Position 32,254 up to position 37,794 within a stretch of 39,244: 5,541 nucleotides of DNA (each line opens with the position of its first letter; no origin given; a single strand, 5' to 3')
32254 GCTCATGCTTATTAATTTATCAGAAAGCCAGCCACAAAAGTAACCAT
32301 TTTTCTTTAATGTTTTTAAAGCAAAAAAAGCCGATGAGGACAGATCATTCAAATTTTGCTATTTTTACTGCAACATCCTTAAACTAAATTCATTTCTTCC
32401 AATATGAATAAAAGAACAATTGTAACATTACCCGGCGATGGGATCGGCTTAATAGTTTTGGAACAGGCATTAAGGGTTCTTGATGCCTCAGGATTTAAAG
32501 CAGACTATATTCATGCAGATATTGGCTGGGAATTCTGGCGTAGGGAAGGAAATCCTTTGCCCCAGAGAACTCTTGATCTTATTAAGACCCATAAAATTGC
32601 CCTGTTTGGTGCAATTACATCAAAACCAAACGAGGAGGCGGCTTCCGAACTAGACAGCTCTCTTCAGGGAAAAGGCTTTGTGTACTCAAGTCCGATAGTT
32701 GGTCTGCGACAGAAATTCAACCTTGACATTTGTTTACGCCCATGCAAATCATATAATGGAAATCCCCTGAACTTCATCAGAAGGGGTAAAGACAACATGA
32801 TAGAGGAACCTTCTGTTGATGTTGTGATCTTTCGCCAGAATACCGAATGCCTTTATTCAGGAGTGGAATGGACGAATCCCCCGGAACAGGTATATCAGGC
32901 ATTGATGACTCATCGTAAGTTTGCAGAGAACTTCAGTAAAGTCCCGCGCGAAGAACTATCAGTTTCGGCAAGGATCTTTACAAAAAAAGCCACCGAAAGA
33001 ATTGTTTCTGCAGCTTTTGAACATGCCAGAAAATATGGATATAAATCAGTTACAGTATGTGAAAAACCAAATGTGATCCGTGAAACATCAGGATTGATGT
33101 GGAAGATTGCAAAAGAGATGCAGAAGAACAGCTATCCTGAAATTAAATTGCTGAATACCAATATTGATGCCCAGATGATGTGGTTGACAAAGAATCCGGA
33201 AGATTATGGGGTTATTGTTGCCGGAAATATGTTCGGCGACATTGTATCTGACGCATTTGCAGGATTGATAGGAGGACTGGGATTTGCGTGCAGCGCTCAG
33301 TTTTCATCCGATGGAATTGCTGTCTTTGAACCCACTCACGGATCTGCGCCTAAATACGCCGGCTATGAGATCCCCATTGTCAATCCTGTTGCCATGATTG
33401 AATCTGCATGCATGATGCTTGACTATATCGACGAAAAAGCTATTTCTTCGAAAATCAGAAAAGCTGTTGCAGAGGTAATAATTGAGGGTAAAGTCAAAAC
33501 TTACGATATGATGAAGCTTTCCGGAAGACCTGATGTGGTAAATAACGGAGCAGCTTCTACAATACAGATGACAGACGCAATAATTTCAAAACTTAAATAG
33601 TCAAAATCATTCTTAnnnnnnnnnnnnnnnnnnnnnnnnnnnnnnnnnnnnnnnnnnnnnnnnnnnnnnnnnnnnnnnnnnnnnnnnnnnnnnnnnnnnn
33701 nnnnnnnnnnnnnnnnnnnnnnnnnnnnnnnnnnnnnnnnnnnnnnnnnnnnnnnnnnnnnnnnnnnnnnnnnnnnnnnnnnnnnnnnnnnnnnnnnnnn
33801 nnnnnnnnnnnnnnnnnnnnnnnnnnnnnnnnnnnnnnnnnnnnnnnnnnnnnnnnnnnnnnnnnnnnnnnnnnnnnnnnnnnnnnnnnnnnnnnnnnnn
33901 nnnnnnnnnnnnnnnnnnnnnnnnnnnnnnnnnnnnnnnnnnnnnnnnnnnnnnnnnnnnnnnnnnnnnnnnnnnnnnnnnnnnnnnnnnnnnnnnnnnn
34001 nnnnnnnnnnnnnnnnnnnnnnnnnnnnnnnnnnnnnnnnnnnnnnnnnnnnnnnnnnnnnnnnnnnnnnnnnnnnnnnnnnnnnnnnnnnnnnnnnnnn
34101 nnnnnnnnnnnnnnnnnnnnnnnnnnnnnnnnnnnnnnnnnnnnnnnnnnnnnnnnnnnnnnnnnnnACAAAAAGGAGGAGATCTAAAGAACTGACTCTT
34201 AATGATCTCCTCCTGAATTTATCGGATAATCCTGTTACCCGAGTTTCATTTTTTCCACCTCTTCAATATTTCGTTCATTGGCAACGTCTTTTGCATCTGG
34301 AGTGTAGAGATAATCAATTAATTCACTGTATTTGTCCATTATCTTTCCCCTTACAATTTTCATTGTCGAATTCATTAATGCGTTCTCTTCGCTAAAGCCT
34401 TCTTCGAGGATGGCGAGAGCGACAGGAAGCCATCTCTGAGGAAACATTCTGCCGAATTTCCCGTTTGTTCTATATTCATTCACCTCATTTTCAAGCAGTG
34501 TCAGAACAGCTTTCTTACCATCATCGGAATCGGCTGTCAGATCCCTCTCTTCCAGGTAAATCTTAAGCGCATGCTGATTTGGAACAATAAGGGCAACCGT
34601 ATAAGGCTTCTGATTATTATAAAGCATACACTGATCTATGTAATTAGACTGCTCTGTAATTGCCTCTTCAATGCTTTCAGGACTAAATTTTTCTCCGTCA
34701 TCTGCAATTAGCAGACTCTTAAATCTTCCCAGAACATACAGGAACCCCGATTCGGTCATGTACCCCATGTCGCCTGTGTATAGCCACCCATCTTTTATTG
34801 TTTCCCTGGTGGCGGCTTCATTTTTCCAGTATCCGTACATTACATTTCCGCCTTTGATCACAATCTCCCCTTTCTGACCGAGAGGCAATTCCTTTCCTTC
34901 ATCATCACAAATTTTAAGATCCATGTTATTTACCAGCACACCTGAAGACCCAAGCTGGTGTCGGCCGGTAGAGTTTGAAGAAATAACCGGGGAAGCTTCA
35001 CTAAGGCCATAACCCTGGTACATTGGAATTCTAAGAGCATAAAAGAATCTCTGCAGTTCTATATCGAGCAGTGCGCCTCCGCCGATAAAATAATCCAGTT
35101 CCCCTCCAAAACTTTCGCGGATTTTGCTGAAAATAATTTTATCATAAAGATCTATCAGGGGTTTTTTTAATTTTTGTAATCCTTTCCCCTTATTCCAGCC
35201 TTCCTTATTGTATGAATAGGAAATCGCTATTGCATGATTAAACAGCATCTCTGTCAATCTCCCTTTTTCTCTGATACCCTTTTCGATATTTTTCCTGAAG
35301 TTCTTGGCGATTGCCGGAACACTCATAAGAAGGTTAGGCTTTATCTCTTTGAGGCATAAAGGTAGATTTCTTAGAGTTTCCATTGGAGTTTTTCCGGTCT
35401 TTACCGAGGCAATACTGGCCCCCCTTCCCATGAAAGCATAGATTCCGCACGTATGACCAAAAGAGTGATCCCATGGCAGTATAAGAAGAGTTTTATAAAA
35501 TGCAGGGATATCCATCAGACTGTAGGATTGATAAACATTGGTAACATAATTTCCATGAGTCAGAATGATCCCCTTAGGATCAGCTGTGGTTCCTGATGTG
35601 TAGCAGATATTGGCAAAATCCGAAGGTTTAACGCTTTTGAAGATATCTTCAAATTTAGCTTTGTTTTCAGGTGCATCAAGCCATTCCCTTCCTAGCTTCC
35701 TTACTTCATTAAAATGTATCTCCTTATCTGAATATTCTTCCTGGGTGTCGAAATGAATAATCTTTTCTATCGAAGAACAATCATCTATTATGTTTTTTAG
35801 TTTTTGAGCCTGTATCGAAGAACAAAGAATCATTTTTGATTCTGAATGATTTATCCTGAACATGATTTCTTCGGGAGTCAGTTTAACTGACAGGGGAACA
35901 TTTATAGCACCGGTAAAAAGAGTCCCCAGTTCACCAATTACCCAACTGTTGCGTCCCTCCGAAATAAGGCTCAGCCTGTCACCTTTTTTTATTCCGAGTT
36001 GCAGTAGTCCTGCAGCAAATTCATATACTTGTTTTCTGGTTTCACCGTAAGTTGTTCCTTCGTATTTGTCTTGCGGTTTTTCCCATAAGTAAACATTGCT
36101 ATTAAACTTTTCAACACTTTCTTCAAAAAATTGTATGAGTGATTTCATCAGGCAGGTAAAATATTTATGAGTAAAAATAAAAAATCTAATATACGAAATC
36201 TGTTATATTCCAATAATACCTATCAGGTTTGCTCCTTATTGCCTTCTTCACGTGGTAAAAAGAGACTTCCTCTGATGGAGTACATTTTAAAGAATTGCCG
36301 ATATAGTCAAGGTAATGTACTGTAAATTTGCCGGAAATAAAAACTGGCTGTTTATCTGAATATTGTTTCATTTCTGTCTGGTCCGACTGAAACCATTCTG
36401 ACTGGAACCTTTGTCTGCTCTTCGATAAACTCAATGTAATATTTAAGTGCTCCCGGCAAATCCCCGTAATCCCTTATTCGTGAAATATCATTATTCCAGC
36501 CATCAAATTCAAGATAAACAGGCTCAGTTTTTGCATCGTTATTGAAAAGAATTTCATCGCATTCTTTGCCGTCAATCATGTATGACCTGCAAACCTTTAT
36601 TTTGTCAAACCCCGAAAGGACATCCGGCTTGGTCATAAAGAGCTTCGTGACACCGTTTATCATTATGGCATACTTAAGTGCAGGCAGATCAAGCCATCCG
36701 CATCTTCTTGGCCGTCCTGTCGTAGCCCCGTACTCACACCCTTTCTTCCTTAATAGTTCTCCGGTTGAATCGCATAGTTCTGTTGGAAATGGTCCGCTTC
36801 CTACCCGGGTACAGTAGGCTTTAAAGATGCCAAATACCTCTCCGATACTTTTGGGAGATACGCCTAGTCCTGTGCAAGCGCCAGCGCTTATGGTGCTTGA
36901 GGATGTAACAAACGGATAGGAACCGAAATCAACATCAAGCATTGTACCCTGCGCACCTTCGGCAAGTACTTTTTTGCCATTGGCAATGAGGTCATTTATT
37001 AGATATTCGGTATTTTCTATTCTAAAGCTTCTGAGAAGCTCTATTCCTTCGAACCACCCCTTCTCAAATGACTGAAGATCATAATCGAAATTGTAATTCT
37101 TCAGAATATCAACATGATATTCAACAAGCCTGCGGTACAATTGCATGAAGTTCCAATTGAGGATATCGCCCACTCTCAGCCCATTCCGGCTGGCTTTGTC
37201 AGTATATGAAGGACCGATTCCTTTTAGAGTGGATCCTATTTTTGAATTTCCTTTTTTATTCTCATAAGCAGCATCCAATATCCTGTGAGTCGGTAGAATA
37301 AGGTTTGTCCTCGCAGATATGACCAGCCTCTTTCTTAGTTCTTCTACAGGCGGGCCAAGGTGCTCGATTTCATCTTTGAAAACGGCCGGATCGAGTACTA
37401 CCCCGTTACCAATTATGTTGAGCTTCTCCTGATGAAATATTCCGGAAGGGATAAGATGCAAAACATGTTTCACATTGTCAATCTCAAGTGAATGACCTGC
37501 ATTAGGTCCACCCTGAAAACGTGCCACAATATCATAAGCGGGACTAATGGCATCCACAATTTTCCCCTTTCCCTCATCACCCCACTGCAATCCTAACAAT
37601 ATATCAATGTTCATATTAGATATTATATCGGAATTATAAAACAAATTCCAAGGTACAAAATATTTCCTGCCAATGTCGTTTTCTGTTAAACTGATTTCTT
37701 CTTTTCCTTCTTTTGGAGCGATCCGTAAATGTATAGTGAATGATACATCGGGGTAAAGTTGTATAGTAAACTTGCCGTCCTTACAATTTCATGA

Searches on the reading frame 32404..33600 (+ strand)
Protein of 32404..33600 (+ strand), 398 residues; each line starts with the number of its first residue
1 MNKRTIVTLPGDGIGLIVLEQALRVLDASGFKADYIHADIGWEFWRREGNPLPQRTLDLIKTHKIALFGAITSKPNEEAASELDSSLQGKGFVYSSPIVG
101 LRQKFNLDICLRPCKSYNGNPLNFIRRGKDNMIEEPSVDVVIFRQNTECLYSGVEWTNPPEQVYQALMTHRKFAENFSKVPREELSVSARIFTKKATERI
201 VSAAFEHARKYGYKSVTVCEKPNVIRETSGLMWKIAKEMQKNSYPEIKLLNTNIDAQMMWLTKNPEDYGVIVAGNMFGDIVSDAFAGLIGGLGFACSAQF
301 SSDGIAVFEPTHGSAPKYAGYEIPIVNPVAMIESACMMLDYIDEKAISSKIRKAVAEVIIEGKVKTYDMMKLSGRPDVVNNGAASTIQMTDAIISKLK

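Call 6: search_protein_families(library=pfam, proteins=[window:32404-33600:+], max_evalue=0.0001)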
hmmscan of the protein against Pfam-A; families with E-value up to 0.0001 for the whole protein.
window:32404-33600:+ (398 aa): 1 family
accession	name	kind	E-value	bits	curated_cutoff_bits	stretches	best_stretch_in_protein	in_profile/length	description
PF00180.25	Iso_dh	-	1.5e-77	261.6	27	1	5-393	1-348/348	Isocitrate/isopropylmalate dehydrogenase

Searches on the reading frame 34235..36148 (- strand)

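Call 6: search_protein_families(library=pfam, proteins=[window:34235-36148:-], max_evalue=0.0001)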
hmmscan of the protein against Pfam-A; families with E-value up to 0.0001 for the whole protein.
window:34235-36148:- (637 aa): 2 families
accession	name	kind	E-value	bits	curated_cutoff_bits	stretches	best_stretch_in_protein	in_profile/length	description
PF00501.34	AMP-binding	-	2.4e-72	244.3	29.9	1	8-441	1-384/384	AMP-binding enzyme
PF23562.2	AMP-binding_C_3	-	1.9e-08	35.2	20.8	1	480-616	4-121/124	AMP-binding enzyme C-terminal domain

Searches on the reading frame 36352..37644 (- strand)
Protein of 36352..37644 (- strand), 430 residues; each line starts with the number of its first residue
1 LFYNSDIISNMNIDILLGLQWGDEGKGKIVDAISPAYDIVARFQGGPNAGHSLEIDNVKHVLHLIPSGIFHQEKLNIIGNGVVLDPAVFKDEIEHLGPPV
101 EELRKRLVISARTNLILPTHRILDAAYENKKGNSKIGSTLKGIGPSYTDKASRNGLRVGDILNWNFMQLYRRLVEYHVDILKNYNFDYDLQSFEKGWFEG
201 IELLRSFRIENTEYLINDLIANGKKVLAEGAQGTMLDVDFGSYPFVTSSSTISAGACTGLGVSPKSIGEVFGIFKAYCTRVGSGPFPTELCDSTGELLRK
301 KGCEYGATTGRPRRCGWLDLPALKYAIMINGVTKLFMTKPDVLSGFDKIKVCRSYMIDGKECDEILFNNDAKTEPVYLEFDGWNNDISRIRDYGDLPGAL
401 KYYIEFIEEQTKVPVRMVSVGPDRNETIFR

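Call 6: search_protein_families(library=pfam, proteins=[window:36352-37644:-], max_evalue=0.0001)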
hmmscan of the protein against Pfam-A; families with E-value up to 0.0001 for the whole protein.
window:36352-37644:- (430 aa): 1 family
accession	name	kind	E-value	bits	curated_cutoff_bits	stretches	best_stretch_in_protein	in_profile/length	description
PF00709.27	Adenylsucc_synt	-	2.6e-165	550.6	27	1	15-428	1-416/416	Adenylosuccinate synthetase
